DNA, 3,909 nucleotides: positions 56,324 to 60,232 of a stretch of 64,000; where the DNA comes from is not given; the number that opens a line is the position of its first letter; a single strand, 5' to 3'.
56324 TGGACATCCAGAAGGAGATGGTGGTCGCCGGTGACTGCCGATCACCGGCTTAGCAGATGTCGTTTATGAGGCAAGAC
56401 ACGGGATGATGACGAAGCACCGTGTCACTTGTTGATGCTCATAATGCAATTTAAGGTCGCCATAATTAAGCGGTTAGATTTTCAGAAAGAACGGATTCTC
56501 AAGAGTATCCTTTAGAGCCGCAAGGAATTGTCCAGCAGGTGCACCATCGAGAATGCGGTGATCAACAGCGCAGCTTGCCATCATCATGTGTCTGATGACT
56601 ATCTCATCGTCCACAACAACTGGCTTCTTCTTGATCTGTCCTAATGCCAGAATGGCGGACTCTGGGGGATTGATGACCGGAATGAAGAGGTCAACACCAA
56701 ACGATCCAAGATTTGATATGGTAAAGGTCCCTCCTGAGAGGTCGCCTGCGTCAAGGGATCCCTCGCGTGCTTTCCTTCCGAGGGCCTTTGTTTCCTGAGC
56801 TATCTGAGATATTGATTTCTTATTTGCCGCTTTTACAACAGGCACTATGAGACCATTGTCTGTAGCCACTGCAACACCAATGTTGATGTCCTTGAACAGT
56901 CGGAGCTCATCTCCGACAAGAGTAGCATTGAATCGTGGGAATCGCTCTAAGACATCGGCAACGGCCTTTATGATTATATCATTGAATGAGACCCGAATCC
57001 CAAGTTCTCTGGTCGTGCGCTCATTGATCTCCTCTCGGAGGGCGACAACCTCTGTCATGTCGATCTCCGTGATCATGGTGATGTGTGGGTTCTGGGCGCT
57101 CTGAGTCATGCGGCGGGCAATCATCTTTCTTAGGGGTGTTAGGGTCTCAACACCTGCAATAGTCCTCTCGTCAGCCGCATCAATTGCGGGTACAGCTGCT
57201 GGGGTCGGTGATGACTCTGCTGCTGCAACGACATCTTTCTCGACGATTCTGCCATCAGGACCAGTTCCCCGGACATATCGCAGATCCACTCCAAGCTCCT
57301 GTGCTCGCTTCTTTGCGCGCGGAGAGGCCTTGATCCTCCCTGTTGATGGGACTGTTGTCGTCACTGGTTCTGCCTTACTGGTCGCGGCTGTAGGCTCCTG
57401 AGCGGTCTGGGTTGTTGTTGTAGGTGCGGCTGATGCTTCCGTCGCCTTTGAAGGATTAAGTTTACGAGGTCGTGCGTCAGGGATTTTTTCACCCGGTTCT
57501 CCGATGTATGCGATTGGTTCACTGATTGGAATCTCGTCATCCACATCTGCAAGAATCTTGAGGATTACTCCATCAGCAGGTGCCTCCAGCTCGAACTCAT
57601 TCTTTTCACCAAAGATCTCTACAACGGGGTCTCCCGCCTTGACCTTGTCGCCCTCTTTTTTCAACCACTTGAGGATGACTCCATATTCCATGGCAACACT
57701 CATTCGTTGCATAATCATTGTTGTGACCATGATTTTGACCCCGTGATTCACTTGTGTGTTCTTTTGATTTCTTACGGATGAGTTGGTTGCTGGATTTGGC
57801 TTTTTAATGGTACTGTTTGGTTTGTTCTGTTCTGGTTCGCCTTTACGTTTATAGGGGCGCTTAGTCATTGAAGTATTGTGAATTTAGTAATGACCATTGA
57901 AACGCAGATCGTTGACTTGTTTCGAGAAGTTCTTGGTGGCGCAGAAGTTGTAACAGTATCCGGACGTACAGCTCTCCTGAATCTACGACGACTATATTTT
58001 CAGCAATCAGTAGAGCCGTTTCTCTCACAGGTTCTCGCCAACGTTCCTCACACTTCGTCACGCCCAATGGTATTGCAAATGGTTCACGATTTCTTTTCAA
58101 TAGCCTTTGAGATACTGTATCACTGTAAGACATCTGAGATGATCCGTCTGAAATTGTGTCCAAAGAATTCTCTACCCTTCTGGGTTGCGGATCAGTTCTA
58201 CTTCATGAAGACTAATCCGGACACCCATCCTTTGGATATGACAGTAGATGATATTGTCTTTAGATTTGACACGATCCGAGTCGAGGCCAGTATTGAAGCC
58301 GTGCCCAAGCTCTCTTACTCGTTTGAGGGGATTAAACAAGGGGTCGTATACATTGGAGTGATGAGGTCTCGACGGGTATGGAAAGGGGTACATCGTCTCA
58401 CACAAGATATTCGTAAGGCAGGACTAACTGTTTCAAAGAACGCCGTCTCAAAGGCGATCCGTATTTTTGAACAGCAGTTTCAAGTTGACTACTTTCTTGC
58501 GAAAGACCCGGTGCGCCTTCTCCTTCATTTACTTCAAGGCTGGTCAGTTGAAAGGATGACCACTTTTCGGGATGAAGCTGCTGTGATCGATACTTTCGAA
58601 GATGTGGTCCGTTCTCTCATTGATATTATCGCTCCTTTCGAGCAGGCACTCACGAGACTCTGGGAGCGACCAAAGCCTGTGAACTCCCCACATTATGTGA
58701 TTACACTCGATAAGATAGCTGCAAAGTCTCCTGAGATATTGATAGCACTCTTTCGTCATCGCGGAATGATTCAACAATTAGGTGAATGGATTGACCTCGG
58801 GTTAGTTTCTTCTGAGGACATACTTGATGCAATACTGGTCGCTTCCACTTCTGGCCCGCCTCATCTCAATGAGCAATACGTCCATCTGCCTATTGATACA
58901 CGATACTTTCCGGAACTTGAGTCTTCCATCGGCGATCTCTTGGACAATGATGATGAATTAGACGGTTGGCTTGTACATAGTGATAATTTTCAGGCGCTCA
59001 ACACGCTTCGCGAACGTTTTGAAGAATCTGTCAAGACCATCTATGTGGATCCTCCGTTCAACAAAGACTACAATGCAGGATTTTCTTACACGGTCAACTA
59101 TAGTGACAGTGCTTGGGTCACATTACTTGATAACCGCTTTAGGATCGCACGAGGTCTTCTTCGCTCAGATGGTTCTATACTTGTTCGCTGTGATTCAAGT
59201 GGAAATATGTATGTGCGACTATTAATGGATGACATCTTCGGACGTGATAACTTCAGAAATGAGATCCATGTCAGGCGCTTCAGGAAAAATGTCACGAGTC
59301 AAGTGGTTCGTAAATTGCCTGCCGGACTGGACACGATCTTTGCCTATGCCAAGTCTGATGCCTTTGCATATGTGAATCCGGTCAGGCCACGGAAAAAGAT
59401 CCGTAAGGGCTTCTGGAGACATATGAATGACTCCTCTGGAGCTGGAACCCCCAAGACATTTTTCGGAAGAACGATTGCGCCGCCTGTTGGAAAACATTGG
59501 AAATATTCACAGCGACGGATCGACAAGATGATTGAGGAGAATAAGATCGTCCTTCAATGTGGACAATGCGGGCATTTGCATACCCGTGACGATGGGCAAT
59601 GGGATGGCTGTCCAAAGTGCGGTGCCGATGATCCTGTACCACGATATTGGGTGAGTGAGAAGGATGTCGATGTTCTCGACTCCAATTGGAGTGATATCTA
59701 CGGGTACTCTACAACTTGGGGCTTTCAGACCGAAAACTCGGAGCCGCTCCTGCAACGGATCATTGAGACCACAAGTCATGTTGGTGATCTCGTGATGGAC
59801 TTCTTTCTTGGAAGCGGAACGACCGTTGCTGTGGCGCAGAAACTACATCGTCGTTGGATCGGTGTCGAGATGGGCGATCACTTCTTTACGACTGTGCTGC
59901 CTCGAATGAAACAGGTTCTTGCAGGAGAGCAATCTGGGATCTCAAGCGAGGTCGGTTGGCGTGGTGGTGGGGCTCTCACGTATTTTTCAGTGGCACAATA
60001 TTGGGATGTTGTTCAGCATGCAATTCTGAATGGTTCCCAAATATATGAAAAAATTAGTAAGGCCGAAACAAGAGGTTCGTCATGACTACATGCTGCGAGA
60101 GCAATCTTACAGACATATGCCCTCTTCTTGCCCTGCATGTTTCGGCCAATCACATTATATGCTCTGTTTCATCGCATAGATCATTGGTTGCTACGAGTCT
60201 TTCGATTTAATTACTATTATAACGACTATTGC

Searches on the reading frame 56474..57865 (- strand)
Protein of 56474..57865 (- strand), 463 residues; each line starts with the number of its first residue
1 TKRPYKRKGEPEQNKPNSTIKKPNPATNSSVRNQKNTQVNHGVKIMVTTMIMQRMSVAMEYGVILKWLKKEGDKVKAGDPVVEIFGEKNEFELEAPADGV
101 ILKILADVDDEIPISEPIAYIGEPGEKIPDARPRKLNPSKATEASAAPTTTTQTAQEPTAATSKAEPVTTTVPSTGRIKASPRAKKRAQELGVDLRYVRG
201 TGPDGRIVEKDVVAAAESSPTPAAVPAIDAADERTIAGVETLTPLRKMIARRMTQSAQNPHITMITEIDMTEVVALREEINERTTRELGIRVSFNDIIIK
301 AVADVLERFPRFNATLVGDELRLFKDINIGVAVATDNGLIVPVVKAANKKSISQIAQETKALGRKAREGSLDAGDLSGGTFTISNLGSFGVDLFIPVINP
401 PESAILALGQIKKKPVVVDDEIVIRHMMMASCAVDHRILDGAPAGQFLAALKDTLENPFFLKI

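Call 48: search_protein_families(library=pfam, proteins=[window:56474-57865:-], max_evalue=0.00001)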
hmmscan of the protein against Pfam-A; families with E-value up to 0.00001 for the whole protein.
window:56474-57865:- (463 aa): 3 families
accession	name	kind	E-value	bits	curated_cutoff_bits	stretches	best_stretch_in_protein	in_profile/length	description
PF00198.28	2-oxoacid_dh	-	1.1e-83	280.7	23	1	240-459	7-228/232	2-oxoacid dehydrogenases acyltransferase (catalytic domain)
PF00364.28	Biotin_lipoyl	-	5.8e-15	55.3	22.1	1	53-121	6-73/73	Biotin-requiring enzyme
PF02817.22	E3_binding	-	1.6e-14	54.3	23.7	1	178-212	1-35/36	e3 binding domain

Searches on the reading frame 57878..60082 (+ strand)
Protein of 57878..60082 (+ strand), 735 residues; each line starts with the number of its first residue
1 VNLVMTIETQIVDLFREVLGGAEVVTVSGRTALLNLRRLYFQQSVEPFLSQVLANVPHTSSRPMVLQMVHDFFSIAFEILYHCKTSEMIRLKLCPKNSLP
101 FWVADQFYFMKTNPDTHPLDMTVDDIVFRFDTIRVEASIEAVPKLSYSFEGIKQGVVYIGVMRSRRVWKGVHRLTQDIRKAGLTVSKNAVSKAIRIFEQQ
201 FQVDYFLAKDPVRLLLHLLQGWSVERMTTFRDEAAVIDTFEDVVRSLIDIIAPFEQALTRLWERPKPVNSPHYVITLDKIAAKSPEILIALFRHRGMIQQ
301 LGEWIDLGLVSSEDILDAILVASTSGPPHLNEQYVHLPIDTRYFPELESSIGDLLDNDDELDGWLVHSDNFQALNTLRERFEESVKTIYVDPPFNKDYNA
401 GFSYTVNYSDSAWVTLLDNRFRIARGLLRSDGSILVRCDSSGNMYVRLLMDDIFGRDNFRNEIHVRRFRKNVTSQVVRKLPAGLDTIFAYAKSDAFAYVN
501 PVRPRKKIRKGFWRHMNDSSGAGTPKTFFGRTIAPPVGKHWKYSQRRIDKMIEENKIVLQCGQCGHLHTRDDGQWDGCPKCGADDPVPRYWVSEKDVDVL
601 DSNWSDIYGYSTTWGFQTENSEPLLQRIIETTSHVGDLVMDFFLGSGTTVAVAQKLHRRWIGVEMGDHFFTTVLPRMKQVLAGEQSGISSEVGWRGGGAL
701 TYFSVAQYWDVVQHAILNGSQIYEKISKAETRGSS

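Call 48: search_protein_families(library=pfam, proteins=[window:57878-60082:+], max_evalue=0.00001)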
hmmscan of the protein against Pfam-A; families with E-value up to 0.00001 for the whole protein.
window:57878-60082:+ (735 aa): 1 family
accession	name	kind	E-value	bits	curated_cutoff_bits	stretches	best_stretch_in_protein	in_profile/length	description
PF01555.25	N6_N4_Mtase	-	3.8e-32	112.5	26.7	1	385-671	1-217/221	DNA methylase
